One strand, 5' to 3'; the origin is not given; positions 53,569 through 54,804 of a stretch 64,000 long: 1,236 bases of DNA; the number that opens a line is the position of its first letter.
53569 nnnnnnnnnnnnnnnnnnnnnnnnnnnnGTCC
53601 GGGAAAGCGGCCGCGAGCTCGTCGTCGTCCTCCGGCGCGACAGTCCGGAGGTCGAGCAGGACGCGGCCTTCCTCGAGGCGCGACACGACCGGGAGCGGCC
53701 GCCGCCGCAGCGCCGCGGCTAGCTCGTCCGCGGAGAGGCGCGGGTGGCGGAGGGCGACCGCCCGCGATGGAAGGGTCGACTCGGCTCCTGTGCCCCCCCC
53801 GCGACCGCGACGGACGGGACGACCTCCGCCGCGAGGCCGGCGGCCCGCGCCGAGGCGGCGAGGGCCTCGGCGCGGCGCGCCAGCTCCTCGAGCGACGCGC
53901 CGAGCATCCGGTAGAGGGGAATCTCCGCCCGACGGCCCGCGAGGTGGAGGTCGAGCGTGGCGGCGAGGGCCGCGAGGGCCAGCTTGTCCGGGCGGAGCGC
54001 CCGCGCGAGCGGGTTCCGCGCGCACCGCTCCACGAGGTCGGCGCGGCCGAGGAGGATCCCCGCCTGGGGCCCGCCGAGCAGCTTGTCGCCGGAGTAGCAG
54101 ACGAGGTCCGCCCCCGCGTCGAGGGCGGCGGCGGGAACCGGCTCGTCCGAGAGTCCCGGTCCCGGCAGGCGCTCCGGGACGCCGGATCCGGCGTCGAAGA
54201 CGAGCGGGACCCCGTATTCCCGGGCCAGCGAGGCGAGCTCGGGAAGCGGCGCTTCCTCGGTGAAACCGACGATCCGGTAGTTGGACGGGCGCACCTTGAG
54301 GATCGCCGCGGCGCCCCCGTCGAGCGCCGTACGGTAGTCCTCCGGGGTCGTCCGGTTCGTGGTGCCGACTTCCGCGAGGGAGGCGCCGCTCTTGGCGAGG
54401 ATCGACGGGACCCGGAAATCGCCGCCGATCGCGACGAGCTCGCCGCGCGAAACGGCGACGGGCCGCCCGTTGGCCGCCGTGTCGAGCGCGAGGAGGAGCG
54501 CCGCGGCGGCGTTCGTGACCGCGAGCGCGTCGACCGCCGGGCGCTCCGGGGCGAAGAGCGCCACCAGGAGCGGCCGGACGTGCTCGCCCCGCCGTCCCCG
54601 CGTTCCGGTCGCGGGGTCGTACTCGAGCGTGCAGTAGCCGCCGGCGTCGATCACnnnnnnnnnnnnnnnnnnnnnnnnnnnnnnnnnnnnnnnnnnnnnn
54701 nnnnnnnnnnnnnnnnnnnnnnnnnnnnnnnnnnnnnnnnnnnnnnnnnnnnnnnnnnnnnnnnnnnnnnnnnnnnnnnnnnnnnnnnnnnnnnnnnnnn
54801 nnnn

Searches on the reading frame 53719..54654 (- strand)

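Call 60: search_protein_families(library=pfam, proteins=[window:53719-54654:-], max_evalue=0.001)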
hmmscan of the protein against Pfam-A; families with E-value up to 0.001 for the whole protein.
window:53719-54654:- (311 aa): 1 family
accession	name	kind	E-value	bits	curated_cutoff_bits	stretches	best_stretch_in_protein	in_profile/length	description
PF03841.19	SelA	-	7.4e-85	285.6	22.8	1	7-292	33-319/367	L-seryl-tRNA selenium transferase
